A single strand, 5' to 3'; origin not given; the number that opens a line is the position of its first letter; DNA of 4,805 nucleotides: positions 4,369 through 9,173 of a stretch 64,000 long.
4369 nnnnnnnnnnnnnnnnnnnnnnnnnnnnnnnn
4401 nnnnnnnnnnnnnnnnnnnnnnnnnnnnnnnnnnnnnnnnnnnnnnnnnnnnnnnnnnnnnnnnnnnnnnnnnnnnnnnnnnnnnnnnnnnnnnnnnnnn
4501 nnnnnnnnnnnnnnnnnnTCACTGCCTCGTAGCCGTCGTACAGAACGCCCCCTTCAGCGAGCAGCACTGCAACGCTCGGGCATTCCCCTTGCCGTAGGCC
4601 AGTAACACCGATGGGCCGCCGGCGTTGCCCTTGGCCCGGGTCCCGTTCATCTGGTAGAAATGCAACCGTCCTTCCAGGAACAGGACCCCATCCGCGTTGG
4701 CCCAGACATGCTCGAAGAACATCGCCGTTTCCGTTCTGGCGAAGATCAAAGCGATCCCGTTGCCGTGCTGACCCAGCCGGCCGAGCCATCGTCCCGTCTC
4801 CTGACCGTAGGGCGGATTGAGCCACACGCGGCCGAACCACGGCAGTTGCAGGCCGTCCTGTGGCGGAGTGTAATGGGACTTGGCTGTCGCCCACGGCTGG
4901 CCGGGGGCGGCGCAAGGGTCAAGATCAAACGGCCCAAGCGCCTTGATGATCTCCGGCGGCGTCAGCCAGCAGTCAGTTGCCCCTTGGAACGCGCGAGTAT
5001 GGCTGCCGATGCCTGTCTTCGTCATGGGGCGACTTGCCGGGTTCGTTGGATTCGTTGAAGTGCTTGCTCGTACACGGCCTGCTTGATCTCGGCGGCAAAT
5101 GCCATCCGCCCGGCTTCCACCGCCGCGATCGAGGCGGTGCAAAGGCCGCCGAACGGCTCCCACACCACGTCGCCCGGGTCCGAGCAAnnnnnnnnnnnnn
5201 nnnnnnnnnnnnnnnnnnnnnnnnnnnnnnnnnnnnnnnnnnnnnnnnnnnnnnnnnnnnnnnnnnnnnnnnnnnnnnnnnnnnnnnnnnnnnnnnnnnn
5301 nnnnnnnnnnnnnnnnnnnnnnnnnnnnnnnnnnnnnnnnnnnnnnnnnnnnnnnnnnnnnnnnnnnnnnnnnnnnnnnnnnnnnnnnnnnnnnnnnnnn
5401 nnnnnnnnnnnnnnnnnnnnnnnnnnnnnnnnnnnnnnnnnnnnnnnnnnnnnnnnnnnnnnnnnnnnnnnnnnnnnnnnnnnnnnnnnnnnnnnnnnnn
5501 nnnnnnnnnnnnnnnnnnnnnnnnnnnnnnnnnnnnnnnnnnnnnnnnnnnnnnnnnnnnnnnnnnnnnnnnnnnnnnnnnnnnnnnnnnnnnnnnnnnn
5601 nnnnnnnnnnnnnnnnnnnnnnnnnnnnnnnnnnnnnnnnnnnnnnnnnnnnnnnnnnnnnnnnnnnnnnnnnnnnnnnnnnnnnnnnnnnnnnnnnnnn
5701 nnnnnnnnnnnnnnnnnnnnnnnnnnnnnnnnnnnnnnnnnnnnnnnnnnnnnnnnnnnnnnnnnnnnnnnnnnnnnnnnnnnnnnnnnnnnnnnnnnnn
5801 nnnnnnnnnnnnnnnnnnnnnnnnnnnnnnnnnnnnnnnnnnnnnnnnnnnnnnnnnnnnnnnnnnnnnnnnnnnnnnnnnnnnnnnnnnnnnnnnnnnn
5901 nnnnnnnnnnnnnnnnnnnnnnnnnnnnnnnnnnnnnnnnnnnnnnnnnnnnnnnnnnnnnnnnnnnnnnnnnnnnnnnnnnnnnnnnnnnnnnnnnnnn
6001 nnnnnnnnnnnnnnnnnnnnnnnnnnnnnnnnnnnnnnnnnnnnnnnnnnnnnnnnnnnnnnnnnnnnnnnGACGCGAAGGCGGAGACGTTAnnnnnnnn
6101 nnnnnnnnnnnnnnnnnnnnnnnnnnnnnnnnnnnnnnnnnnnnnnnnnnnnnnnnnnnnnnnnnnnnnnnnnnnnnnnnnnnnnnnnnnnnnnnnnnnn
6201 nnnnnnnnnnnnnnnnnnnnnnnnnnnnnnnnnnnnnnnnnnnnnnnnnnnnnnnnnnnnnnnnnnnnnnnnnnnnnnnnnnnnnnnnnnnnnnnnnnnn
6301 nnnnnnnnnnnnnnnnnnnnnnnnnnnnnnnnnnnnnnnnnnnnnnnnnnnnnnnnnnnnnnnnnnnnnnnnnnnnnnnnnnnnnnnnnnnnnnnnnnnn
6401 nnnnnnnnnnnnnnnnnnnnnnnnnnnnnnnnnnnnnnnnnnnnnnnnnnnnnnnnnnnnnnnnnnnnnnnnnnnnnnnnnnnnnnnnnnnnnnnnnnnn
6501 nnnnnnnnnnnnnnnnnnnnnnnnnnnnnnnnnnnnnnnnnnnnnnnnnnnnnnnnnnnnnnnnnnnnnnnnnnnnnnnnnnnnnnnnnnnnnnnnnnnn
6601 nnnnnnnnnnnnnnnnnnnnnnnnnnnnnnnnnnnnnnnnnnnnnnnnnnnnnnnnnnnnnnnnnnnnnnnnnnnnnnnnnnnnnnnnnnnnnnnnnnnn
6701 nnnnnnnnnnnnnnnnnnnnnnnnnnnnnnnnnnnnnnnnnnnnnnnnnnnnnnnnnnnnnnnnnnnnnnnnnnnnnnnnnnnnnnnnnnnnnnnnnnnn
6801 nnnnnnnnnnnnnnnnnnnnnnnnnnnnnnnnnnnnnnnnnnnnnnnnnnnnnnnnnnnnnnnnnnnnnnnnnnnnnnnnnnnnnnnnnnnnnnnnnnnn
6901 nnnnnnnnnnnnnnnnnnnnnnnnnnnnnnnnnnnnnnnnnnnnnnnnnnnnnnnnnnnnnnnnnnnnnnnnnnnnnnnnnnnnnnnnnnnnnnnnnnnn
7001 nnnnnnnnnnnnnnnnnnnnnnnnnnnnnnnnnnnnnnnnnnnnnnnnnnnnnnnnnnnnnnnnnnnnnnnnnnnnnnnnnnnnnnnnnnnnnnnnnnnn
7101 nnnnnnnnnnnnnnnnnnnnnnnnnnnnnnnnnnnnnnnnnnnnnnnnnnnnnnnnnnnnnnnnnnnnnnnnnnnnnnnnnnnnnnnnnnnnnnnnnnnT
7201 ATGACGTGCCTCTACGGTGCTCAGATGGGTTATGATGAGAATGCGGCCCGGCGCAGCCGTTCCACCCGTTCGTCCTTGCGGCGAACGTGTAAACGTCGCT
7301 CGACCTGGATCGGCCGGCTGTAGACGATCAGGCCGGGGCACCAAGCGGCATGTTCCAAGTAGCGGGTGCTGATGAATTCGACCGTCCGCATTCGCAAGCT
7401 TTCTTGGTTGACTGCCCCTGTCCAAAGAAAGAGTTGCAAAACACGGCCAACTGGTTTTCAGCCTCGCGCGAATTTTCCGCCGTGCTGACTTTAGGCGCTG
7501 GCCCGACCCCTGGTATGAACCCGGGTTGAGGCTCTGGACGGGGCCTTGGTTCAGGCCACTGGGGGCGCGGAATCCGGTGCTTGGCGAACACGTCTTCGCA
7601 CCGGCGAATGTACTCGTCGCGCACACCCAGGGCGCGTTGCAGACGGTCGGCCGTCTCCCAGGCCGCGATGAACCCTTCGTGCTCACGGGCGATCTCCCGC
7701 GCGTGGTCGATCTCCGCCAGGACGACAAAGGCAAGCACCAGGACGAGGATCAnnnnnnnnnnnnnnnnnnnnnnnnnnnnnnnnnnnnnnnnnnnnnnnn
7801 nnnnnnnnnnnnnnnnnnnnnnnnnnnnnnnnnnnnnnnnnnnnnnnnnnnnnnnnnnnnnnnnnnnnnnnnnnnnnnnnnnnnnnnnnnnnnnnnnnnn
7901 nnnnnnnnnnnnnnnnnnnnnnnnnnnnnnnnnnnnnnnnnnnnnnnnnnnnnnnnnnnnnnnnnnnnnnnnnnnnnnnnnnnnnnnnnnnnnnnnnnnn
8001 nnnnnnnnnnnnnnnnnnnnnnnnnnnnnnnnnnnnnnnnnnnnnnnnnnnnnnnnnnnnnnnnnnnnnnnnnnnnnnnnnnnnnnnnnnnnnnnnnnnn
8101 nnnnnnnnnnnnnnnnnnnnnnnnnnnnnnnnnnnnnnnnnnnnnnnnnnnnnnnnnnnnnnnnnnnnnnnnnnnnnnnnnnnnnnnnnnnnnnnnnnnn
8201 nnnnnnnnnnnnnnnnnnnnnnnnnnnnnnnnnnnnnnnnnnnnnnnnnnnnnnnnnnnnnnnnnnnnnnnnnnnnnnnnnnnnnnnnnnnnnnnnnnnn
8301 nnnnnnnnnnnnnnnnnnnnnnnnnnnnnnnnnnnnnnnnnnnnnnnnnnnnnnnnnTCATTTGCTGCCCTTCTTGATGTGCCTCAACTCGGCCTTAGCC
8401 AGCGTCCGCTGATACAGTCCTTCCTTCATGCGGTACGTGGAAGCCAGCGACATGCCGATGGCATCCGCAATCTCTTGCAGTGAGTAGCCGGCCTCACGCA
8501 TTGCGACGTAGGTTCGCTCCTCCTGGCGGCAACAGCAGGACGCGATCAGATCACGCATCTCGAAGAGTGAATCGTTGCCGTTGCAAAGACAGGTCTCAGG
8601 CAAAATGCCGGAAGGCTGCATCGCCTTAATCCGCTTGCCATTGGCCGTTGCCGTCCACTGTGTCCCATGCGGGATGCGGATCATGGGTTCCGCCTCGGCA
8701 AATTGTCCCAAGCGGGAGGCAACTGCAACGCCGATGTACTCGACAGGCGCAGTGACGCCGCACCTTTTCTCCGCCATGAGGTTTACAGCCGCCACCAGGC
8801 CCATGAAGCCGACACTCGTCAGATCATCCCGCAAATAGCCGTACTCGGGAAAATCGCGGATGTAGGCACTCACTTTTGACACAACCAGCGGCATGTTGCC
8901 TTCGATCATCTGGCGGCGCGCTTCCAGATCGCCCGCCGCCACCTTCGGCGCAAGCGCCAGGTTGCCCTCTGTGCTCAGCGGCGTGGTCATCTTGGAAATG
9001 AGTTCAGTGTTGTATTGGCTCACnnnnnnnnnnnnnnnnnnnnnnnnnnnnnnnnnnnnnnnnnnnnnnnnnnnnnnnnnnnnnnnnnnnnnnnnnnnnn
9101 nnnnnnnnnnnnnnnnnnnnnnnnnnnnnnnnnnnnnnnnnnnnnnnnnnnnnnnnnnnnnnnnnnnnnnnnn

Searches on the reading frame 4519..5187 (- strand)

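Call 102: search_protein_families(library=pfam, proteins=[window:4519-5187:-], max_evalue=0.01)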
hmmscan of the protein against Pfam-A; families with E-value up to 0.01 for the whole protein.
window:4519-5187:- (222 aa): 1 family
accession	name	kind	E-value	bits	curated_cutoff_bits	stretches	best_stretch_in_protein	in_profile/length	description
PF05869.16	Dam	-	2.9e-11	43.8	28.1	1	69-194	7-140/169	DNA N-6-adenine-methyltransferase (Dam)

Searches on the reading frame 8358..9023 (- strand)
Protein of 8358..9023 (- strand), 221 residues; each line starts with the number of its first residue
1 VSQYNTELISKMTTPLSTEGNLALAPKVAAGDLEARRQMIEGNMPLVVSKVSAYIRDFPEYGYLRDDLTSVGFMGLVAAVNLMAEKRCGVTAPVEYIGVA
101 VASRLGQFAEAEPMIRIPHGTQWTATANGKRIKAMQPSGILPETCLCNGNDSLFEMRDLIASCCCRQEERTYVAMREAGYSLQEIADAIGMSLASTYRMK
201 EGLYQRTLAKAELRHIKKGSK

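Call 49: search_protein_families(library=pfam, proteins=[window:8358-9023:-], max_evalue=0.01)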
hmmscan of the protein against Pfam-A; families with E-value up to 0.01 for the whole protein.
window:8358-9023:- (221 aa): 1 family
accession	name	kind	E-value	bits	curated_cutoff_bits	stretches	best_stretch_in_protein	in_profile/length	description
PF09339.16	HTH_IclR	-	0.00043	20.4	22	1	176-199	15-38/52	IclR helix-turn-helix domain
